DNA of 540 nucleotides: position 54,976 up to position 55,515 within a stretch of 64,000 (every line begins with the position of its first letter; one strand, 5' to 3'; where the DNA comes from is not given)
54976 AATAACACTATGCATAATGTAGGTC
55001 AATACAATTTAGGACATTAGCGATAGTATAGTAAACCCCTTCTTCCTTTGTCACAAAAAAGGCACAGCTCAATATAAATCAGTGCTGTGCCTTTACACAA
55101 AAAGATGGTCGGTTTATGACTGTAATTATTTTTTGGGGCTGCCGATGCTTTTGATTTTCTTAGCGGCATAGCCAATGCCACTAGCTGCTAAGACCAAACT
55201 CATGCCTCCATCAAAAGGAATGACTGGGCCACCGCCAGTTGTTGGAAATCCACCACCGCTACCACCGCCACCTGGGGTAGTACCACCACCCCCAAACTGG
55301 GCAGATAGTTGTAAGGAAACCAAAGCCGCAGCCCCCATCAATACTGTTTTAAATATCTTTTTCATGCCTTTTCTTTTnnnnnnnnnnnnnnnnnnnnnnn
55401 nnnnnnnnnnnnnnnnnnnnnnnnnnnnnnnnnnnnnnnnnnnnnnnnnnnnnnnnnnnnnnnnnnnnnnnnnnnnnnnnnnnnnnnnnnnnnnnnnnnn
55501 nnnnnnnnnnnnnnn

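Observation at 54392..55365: Two tandem mini-protein paralogs downstream of giant gene 4, the first probably co-transcribed with it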

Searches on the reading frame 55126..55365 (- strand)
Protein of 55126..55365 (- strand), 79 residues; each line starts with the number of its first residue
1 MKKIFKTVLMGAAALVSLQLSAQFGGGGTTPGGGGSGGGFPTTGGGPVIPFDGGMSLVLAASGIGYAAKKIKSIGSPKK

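Call 3: search_protein_families(library=ncbifam, proteins=[window:55126-55365:-], max_evalue=1)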
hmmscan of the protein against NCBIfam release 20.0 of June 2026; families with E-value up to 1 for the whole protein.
window:55126-55365:- (79 aa): 1 family
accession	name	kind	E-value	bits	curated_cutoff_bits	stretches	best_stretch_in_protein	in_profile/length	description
NF046080.1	PID_CTERM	domain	0.0028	17.4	26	1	50-72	2-23/25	PID-CTERM protein-sorting domain-containing protein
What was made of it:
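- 55126..55365 (-): Mini-B: 79-aa PFDGG-type mini-protein. It consists of a signal peptide (residues 1-22, ending LSA|Q), a Gly-rich linker, the PFDGG motif, a short membrane helix and a KK..K tail. PID_CTERM NF046080 scores 17.4 bits, below the cutoff of 26 (call 3).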

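Call 4: search_protein_families(library=pfam, proteins=[window:55126-55365:-], max_evalue=1)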
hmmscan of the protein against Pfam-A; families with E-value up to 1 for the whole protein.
window:55126-55365:- (79 aa): 0 families

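Call 11: find_homologous_proteins(query=window:55126-55365:-, max_evalue=0.01)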
Query window:55126-55365:- (79 aa): 59 proteins with E <= 0.01 among 103 candidates.
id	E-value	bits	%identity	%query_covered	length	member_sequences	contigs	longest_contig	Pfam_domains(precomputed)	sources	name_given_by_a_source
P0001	1.1e-39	151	100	100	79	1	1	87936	-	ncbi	-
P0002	5.3e-23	98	72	86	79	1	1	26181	-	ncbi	-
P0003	5.8e-23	98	70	90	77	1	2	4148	PF28310.1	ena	-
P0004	4.3e-22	95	68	90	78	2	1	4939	PF28310.1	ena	-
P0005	5.1e-22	95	68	90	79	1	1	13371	-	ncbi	-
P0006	1.3e-20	90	66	91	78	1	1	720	-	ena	-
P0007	2.8e-20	89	67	91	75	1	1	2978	-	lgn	-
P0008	1.8e-19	87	78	68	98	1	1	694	PF28310.1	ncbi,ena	-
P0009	3.4e-18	83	61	92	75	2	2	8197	PF28310.1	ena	-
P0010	8.9e-18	81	63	91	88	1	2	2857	-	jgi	-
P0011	7.9e-17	78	55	89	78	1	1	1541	PF28310.1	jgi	jgi:hypothetical protein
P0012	1.3e-14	71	71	35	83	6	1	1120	PF28310.1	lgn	-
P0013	2.7e-14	70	54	91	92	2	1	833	-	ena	-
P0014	1.1e-12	65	52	91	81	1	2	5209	PF28310.1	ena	-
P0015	4.0e-11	60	88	30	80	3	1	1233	PF28310.1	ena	-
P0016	4.3e-11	60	54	91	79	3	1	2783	PF28310.1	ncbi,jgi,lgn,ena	jgi:hypothetical protein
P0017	4.7e-11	60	51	91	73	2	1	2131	PF28310.1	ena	-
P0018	4.9e-11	60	52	94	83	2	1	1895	PF28310.1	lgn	-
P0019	6.2e-11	60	51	91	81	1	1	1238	PF28310.1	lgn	-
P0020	8.1e-11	59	76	42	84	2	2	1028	PF28310.1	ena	-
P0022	1.7e-10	58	54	91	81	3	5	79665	PF28310.1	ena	-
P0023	1.9e-10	58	75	46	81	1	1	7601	PF28310.1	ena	-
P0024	2.0e-10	58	50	84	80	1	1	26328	PF28310.1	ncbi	-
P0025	3.4e-10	57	48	91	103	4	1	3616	PF28310.1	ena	-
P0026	6.0e-10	57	49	91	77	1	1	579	PF28310.1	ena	-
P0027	6.4e-10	56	54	91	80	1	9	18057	PF28310.1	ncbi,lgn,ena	-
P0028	7.5e-10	56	46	91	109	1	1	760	PF28310.1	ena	-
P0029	7.7e-10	56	79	35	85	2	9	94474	PF28310.1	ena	-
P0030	1.6e-9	55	61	62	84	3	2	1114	PF28310.1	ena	-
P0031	1.6e-9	55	48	92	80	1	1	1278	PF28310.1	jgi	-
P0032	1.7e-9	55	47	91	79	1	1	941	PF28310.1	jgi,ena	-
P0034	2.2e-9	55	74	43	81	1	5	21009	PF28310.1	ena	-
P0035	2.3e-9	55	52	92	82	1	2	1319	PF28310.1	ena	-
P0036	3.2e-9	54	82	35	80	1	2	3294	PF28310.1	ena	-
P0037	3.4e-9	54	51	91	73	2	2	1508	PF28310.1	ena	-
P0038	3.7e-9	54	54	75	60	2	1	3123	PF28310.1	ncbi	-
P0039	4.2e-9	54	53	92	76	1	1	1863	PF28310.1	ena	-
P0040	5.2e-9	54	50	92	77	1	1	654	PF28310.1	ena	-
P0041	5.4e-9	53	84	32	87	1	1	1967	PF28310.1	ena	-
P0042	6.0e-9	53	49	91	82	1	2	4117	PF28310.1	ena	-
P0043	6.3e-9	53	49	91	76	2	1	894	PF28310.1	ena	-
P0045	7.3e-9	53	49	92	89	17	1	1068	PF28310.1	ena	-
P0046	1.2e-8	52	75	30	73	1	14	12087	PF28310.1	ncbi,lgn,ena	-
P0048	1.7e-8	52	46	91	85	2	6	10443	PF28310.1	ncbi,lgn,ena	-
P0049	2.3e-8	51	67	56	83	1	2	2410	PF28310.1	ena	-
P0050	3.4e-8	51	67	56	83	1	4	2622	PF28310.1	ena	-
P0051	4.3e-8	51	67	56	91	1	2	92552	PF28310.1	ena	-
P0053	8.9e-8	50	51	91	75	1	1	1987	PF28310.1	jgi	-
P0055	2.4e-7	48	69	41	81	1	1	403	PF28310.1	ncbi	-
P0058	1.7e-6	46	63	54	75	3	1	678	PF28310.1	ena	-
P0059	7.8e-5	40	39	92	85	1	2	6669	PF28310.1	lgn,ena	-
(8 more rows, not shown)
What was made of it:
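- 55126..55365 (-): 59 homologs (call 11).
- Checked: Mini-B has 59 database homologs down to E = 1e-23 for non-identical ones (call 11).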

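Call 13: search_protein_families(library=pfam, proteins=[P0003, P0004, P0022, P0029, P0051, P0046], max_evalue=10)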
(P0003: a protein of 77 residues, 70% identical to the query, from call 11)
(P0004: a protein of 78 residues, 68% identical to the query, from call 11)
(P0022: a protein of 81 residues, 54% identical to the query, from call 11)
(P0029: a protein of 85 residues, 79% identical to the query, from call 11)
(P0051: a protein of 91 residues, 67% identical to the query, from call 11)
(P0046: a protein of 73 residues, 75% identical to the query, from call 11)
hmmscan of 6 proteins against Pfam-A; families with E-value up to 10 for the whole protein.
P0003 (77 aa): 1 family
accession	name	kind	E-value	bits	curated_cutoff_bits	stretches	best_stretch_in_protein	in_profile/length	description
PF24470.1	Thiored_Isochorism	-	0.12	13.2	35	1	52-75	15-38/87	Isochorismatase, thioredoxin-like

P0004 (78 aa): 0 families

P0022 (81 aa): 0 families

P0029 (85 aa): 0 families

P0051 (91 aa): 0 families

P0046 (73 aa): 1 family
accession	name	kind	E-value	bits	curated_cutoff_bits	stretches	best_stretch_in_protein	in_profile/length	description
PF05461.16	ApoL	-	0.17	11.7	25.9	1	48-67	110-129/298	Apolipoprotein L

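Call 17: find_encoding_contigs(protein=P0001, flank=6000, max_places=3)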
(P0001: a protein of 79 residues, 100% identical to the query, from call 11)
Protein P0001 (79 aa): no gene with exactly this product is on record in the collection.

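Call 18: find_encoding_contigs(protein=P0002, flank=8000, max_places=3)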
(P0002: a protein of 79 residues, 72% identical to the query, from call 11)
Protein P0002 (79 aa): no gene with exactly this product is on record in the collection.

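Call 19: find_encoding_contigs(protein=P0005, flank=8000, max_places=3)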
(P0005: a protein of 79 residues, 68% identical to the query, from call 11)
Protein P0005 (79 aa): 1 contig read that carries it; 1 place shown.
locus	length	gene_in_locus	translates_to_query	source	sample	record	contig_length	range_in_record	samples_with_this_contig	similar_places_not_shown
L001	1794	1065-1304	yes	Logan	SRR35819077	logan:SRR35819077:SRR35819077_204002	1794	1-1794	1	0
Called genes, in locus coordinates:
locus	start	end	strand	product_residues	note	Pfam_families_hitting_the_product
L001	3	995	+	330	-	?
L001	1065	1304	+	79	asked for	-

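Call 21: find_related_loci(query=A1, collection=genome_contigs, flank=10000)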
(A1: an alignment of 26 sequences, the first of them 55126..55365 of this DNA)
Query A1 (79 aa) in genome_contigs; peptide patterns used: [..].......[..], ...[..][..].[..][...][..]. (x = any residue, [..] = any of these).
93 stretches matched a pattern; 78 encode a relative of the query (tblastn E <= 1e-3); 77 distinct loci.
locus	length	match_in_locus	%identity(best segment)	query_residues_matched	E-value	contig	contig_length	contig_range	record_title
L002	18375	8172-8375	49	1-72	5e-15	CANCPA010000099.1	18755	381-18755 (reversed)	MAG: Chitinophagaceae bacterium isolate JR-MC-I-240519-121 genome assembly, contig: JR-MC-I-240519-C4997, whole genome s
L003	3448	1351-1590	50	1-74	1e-14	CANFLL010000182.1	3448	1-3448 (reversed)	MAG: Chitinophagaceae bacterium isolate Jr-11may16-263 genome assembly, contig: Jr-11may16-C59696, whole genome shotgun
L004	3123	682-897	51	1-72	2e-14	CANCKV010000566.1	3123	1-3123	MAG: Chitinophagaceae bacterium isolate JR-MC-G-240519-18 genome assembly, contig: JR-MC-G-240519-C44394, whole genome s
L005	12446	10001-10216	54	1-72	8e-14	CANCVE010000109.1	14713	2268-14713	MAG: Chitinophagaceae bacterium isolate JR-MC-I-240519-158 genome assembly, contig: JR-MC-I-240519-C6875, whole genome s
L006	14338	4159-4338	49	8-72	8e-14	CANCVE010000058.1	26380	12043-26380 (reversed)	MAG: Chitinophagaceae bacterium isolate JR-MC-I-240519-158 genome assembly, contig: JR-MC-I-240519-C3036, whole genome s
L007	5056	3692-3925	46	1-73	1e-13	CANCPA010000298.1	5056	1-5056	MAG: Chitinophagaceae bacterium isolate JR-MC-I-240519-121 genome assembly, contig: JR-MC-I-240519-C25142, whole genome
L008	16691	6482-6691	71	6-75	1e-13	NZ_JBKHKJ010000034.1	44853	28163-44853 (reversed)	Parasediminibacterium sp. JCM 36343 34, whole genome shotgun sequence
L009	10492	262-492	49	1-71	3e-13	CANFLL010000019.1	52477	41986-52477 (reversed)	MAG: Chitinophagaceae bacterium isolate Jr-11may16-263 genome assembly, contig: Jr-11may16-C794, whole genome shotgun se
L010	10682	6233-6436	54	1-68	3e-13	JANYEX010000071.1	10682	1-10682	MAG: Chitinophagaceae bacterium isolate 338R_metabinner_60 338R_k141_406515, whole genome shotgun sequence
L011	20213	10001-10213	46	2-72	5e-13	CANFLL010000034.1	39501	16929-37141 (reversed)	MAG: Chitinophagaceae bacterium isolate Jr-11may16-263 genome assembly, contig: Jr-11may16-C1356, whole genome shotgun s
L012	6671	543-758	48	1-72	6e-13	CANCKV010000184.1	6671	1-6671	MAG: Chitinophagaceae bacterium isolate JR-MC-G-240519-18 genome assembly, contig: JR-MC-G-240519-C17640, whole genome s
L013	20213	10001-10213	46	2-72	7e-13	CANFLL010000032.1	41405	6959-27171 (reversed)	MAG: Chitinophagaceae bacterium isolate Jr-11may16-263 genome assembly, contig: Jr-11may16-C1239, whole genome shotgun s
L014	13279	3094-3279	46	12-74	9e-13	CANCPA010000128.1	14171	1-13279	MAG: Chitinophagaceae bacterium isolate JR-MC-I-240519-121 genome assembly, contig: JR-MC-I-240519-C7199, whole genome s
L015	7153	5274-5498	45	1-76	8e-13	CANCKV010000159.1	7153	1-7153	MAG: Chitinophagaceae bacterium isolate JR-MC-G-240519-18 genome assembly, contig: JR-MC-G-240519-C16190, whole genome s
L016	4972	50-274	47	3-74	1e-12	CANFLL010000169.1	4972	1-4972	MAG: Chitinophagaceae bacterium isolate Jr-11may16-263 genome assembly, contig: Jr-11may16-C35668, whole genome shotgun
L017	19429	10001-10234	48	1-72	8e-13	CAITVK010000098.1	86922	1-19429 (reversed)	MAG: uncultured Chitinophagaceae bacterium isolate AM-lipid-02-D3_bin-1383 genome assembly, contig: bin-1383:098/138, wh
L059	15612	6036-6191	40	21-72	3e-9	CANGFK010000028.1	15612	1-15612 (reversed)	MAG: Chitinophagaceae bacterium isolate Jr-28aug17-252 genome assembly, contig: Jr-28aug17-C4831, whole genome shotgun s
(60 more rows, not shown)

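Call 26: search_protein_families(library=ncbifam, proteins=[L059:1341-1940:+, L059:1930-2298:+, L005:5120-5710:+, L005:5700-6080:+, L059:1126-1341:+, L005:4911-5120:+, L059:2406-5963:+, L005:6174-9896:+], max_evalue=0.01)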
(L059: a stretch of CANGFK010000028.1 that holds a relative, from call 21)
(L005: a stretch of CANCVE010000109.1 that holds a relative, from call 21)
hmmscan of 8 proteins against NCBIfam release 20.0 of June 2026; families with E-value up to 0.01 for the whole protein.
L059:1341-1940:+ (199 aa): 11 families
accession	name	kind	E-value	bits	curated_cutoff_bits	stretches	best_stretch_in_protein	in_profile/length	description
NF046081.1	exosort_XrtX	exception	5.7e-42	143.5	170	1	26-197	5-165/168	exosortase X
TIGR04128.1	exoso_Fjoh_1448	exception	9.7e-18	65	90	1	16-195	3-173/174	exosortase family protein XrtF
TIGR04178.1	exo_archaeo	signature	6e-15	55.3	23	1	105-190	1-92/97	exosortase/archaeosortase family protein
TIGR04177.1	exosort_XrtH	exception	9.8e-11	41.9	86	1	99-194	60-155/158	exosortase H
NF046083.1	exosort_XrtY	exception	3.3e-09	36.9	160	1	89-187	66-164/168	exosortase Y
NF041736.1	archaeo_artH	equivalog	1.5e-05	25.1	200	1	28-194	12-180/202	archaeosortase H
TIGR04124.1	archaeo_artE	exception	8.7e-05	22.6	95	1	101-192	59-149/153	archaeosortase family protein ArtE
TIGR04125.1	exosort_PGF_TRM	exception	8.7e-05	22.1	75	1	10-153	67-192/271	archaeosortase A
TIGR04300.1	exosort_XrtM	exception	9.5e-05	22.9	125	1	103-192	53-145/150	exosortase family protein XrtM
TIGR04144.1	archaeo_VPXXXP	exception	0.0029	17.6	150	1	93-193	50-152/156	archaeosortase B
TIGR03763.1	cyanoexo_CrtA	exception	0.0094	15.5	150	0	105-189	165-257/260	cyanoexosortase A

L059:1930-2298:+ (122 aa): 0 families

L005:5120-5710:+ (196 aa): 8 families
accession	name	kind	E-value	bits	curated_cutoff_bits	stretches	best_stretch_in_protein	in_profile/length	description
NF046081.1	exosort_XrtX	exception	1.2e-34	119.6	170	1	26-193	5-164/168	exosortase X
TIGR04128.1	exoso_Fjoh_1448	exception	2.1e-18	67.1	90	1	24-189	11-170/174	exosortase family protein XrtF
NF046083.1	exosort_XrtY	exception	1.1e-09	38.3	160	1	92-185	73-165/168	exosortase Y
TIGR04178.1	exo_archaeo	signature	3.9e-09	36.7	23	1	103-188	2-92/97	exosortase/archaeosortase family protein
TIGR04177.1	exosort_XrtH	exception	3.4e-06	27.1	86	1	103-189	67-153/158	exosortase H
TIGR04124.1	archaeo_artE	exception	2.4e-05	24.4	95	1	93-190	54-150/153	archaeosortase family protein ArtE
TIGR04175.1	archaeo_artD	exception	8.1e-05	22.7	125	1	88-190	42-141/150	archaeosortase D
TIGR04300.1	exosort_XrtM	exception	0.0015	18.9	125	1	98-185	51-141/150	exosortase family protein XrtM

L005:5700-6080:+ (126 aa): 0 families

L059:1126-1341:+ (71 aa): 1 family
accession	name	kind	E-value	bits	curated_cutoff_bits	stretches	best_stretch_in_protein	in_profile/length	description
NF046080.1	PID_CTERM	domain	4.7e-12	45.5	26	1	39-62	2-25/25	PID-CTERM protein-sorting domain-containing protein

L005:4911-5120:+ (69 aa): 1 family
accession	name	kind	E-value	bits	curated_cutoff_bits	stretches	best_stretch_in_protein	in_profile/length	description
NF046080.1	PID_CTERM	domain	7e-13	48.1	26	1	36-59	2-25/25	PID-CTERM protein-sorting domain-containing protein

L059:2406-5963:+ (1185 aa): 3 families
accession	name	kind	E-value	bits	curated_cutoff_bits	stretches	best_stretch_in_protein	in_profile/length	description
NF035926.1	scyF_NHL_VPEP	equivalog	6.6e-27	94.6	350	4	27-216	125-298/376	scytonemin biosynthesis PEP-CTERM protein ScyF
TIGR02604.1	Piru_Ver_Nterm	subfamily_domain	0.00013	21.4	122.2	0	274-298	180-205/367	PVC-type heme-binding CxxCH protein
NF047780.1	LIC12708_fam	subfamily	0.0014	17.6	150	0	175-245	66-144/391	LIC_12708 family protein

L005:6174-9896:+ (1240 aa): 2 families
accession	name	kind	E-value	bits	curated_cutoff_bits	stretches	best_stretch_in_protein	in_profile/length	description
NF035926.1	scyF_NHL_VPEP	equivalog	1.1e-20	74.1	350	2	112-319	101-286/376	scytonemin biosynthesis PEP-CTERM protein ScyF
TIGR04183.1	Por_Secre_tail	domain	5.4e-06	26.3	23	1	1162-1232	1-65/72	T9SS type A sorting domain-containing protein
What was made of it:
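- Closest known: PEP-CTERM/exosortase. Same: The enzyme belongs to the exosortase/archaeosortase family (TIGR04178 passed; call 26).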

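Call 37: search_protein_representatives(alignment_id=A1)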
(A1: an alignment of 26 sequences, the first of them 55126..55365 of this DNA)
Query: 26 sequences, 78 profile positions. Proteins with E-value up to 0.001 (for the whole library): 1377; up to 1e-10: 56; up to 1e-30: 0. The best 150 are listed.
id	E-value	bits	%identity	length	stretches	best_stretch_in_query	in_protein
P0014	6.8e-25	102.9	-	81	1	1-76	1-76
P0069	2.0e-23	98.2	-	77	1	1-76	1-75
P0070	1.4e-21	92.2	-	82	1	1-75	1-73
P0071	6.9e-21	90.0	-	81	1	1-76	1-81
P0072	2.1e-20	88.5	-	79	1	1-75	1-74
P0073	1.6e-19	85.7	-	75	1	1-76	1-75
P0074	8.3e-19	83.4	-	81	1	6-75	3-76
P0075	8.9e-19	83.3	-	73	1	10-76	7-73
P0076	1.1e-18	82.9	-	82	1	1-76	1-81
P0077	1.4e-18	82.7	-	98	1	4-68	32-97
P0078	1.8e-18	82.3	-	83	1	1-76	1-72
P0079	6.6e-18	80.5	-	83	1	6-74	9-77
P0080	7.9e-18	80.2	-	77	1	2-74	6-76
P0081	8.2e-18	80.2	-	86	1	2-75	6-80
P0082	8.3e-18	80.2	-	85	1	2-75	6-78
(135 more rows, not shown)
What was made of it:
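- Checked: A profile of the family finds 1377 cluster representatives at E <= 0.001 (call 37).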

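Call 49: find_homologous_proteins(query=L059:1341-1937:+, max_evalue=0.00001)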
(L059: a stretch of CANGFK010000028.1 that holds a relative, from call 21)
Query L059:1341-1937:+ (199 aa): 19 proteins with E <= 0.00001 among 222 candidates.
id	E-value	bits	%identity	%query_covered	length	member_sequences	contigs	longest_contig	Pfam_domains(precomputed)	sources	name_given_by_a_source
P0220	3.4e-125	433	99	99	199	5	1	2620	PF09721.16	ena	-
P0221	1.7e-105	369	82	100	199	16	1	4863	PF09721.16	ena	-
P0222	7.0e-81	289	64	100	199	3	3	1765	PF09721.16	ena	-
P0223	5.4e-80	286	62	100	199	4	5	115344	PF09721.16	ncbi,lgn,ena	-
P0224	3.0e-77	277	61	100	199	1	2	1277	-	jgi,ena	-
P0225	1.3e-61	226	53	97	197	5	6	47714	PF09721.16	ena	-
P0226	1.5e-58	216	49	97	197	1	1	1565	PF09721.16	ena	-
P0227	7.2e-57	210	49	98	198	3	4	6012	PF09721.16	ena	-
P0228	8.7e-56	207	52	89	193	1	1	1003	PF09721.16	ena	-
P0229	2.5e-54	202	47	96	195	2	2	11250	PF09721.16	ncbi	-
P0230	1.8e-50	190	45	99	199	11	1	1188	-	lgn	-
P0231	9.2e-48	181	47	99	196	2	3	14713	-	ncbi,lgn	-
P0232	1.2e-39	154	41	97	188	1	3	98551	PF09721.16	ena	-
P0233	1.3e-36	144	41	92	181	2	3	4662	PF09721.16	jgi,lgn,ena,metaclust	metaclust:\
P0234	2.5e-34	137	57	59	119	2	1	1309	-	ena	-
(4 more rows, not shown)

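Call 50: find_encoding_contigs(protein=P0223, flank=8000, max_places=2)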
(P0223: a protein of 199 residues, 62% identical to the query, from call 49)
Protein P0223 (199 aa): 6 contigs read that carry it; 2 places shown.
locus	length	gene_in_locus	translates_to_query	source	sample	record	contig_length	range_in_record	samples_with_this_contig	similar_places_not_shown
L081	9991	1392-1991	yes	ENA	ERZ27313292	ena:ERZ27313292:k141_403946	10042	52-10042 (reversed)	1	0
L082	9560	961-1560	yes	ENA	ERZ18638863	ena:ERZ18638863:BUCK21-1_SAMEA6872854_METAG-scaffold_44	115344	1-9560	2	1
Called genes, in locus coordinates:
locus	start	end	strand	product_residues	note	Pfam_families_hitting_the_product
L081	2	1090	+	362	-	?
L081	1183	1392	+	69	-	PF28310:PID_CTERM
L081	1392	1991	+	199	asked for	PF09721:Exosortase_EpsH (weak)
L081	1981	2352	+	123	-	-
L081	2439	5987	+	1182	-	PF08450:SGL (faint), PF25021:TEN_NHL, PF01436:NHL (faint), PF06739:SBBP (faint), PF25021:TEN_NHL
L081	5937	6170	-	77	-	-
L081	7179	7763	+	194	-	PF01797:Y1_Tnp (weak)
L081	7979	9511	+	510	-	-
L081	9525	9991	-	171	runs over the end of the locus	?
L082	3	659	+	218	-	?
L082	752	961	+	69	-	PF28310:PID_CTERM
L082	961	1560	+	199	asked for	PF09721:Exosortase_EpsH (weak)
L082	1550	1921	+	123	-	-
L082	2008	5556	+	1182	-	PF08450:SGL (faint), PF25021:TEN_NHL, PF01436:NHL (faint), PF06739:SBBP (faint), PF25021:TEN_NHL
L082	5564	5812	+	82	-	-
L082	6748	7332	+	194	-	PF01797:Y1_Tnp (weak)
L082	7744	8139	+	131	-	-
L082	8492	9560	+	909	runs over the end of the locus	PF02837:Glyco_hydro_2_N, PF22666:Glyco_hydro_2_N2, PF00703:Glyco_hydro_2, PF02836:Glyco_hydro_2_C, PF16355:DUF4982, PF11721:Malectin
